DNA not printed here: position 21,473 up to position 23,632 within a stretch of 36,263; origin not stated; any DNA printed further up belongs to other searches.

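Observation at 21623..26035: Giant sigma54 activator carrying a dead-kinase-like module, a degenerate P-loop NTPase, TPRs and a GAF-like domain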

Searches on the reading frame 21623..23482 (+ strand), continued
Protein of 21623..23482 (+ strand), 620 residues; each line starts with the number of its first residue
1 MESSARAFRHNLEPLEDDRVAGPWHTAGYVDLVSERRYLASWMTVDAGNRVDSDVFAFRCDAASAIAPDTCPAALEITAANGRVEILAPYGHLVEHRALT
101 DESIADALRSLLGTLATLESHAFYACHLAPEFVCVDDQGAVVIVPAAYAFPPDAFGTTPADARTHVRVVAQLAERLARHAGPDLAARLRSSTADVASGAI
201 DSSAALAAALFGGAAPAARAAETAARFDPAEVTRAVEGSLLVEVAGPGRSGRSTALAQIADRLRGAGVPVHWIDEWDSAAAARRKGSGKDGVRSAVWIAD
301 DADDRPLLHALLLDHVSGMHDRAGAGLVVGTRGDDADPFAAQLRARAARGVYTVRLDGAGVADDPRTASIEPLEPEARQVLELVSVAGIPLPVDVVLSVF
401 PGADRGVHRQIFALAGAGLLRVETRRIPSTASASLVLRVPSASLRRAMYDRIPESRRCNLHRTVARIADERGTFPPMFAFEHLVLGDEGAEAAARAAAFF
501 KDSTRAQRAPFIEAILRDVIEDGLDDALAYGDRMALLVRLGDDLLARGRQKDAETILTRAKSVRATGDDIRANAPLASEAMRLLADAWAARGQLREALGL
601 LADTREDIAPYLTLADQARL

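Call 37: find_homologous_proteins(query=A4, max_evalue=0.001)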
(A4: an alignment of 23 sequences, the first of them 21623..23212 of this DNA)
Query A4 (23 sequences) (530 aa, profile of the alignment): 12 proteins with E <= 0.001 among 8000 candidates.
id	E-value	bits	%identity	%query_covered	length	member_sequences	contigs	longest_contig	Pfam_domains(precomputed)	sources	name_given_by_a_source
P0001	1.0e-192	660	52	100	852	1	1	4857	PF14559.13,PF17874.8,PF00515.35,PF13424.13,PF13176.13,PF24885.2,PF13181.13,PF07719.24,PF13374.13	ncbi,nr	ncbi:MAG TPA: tetratricopeptide repeat protein, partial [Candidatus Krumholzibacteria bacterium]|nr:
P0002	3.7e-190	652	54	97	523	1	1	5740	-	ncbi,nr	ncbi:MAG TPA: hypothetical protein VEC56_09190, partial [Candidatus Krumholzibacteria bacterium]|nr:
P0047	1.5e-7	49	29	18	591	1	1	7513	PF01381.29,PF13401.13,PF13560.13,PF13191.13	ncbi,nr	ncbi:MAG: AAA family ATPase, partial [Betaproteobacteria bacterium]|nr:AAA family ATPase [Betaproteo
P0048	7.6e-7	47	29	18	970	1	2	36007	PF00515.35,PF01381.29,PF13424.13,PF13176.13,PF13401.13,PF13181.13,PF13560.13,PF07719.24,PF13191.13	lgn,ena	-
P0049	7.7e-6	43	41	9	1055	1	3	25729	PF13604.13,PF00486.35,PF13191.13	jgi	jgi:DNA-binding winged helix-turn-helix (wHTH) protein/tetratricopeptide (TPR) repeat protein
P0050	8.9e-6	43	30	19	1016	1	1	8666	PF03704.24,PF13401.13,PF13191.13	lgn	-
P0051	1.4e-5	42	46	5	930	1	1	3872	PF10602.16,PF17874.8,PF13424.13,PF13176.13,PF13181.13,PF07719.24,PF13191.13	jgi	jgi:tetratricopeptide (TPR) repeat protein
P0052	5.7e-5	40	31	18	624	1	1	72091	PF05729.19,PF13401.13,PF13191.13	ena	-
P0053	1.4e-4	39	33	9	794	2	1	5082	PF17874.8,PF13424.13,PF13191.13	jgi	-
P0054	4.9e-4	37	40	8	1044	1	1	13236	PF00515.35,PF01381.29,PF13424.13,PF13401.13,PF13181.13,PF13560.13,PF07719.24,PF13191.13,PF13374.13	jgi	jgi:tetratricopeptide (TPR) repeat protein/transcriptional regulator with XRE-family HTH domain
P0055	5.4e-4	37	31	25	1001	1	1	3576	PF00211.26,PF13191.13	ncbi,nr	ncbi:MAG TPA: AAA family ATPase, partial [Acidimicrobiales bacterium]|nr:AAA family ATPase [Acidimic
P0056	8.5e-4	36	39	3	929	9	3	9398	PF00196.26,PF13401.13,PF13191.13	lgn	-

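Call 50: find_encoding_contigs(protein=P0012, flank=10000, max_places=3)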
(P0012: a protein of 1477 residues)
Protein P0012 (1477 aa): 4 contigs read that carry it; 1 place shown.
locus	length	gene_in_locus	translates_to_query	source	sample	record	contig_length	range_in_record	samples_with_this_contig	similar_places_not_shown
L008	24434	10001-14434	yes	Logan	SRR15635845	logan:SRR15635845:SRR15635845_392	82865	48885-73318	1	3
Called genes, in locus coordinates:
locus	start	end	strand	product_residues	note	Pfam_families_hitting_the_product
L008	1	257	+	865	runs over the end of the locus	PF13428:TPR_14 (faint), PF14559:TPR_19 (faint)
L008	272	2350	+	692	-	-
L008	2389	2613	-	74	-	PF00313:CSD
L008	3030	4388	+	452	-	PF16697:Yop-YscD_cpl, PF00498:FHA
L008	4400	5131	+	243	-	PF00149:Metallophos, PF12850:Metallophos_2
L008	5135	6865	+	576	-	PF00069:Pkinase, PF03109:ABC1, PF07714:PK_Tyr_Ser-Thr, PF08308:PEGA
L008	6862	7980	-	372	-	PF01075:Glyco_transf_9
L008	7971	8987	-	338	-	PF16745:RsgA_N (weak), PF03193:RsgA_GTPase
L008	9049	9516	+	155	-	PF00359:PTS_EIIA_2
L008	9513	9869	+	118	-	PF02591:Zn_ribbon_9 (weak)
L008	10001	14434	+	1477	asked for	PF25199:nSTAND_NTPase5 (weak), PF17874:TPR_MalT, PF24885:TPR_NPHP3, PF13424:TPR_12, PF13424:TPR_12, PF00158:Sigma54_activat, PF14532:Sigma54_activ_2, PF25601:AAA_lid_14, +12 more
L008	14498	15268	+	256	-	PF01784:DUF34_NIF3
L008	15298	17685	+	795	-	PF24575:TPR_Slam (weak), PF13432:TPR_16 (faint), PF14559:TPR_19 (weak)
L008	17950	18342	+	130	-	PF20240:DUF6597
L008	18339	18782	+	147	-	PF00165:HTH_AraC (weak), PF12833:HTH_18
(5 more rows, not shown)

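Call 51: find_encoding_contigs(protein=P0027, flank=10000, max_places=3)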
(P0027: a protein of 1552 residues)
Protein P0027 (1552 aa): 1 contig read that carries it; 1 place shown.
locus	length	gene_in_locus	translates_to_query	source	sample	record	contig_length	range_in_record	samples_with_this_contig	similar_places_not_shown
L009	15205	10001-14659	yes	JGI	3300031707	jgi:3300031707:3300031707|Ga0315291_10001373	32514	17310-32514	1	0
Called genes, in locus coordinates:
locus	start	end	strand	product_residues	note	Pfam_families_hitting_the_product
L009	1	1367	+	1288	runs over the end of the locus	PF13428:TPR_14 (faint), PF13432:TPR_16 (faint), PF14559:TPR_19 (faint), PF13181:TPR_8 (faint)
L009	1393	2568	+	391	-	PF13424:TPR_12, PF13414:TPR_11, PF23914:TPR_CcmH_CycH, PF13414:TPR_11, PF13414:TPR_11, PF13432:TPR_16, PF00515:TPR_1, PF07719:TPR_2, +21 more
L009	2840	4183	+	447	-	PF16697:Yop-YscD_cpl, PF00498:FHA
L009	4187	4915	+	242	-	PF00149:Metallophos, PF12850:Metallophos_2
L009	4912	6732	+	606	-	PF00069:Pkinase, PF07714:PK_Tyr_Ser-Thr, PF03109:ABC1, PF08308:PEGA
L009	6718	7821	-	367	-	PF01075:Glyco_transf_9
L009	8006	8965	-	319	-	PF16745:RsgA_N (weak), PF03193:RsgA_GTPase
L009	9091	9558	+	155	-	PF00359:PTS_EIIA_2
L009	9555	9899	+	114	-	PF02591:Zn_ribbon_9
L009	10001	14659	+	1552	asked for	PF17874:TPR_MalT (weak), PF13424:TPR_12, PF17874:TPR_MalT (weak), PF00515:TPR_1 (weak), PF13424:TPR_12 (weak), PF00158:Sigma54_activat, PF14532:Sigma54_activ_2, PF25601:AAA_lid_14, +7 more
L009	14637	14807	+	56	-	-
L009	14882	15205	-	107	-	?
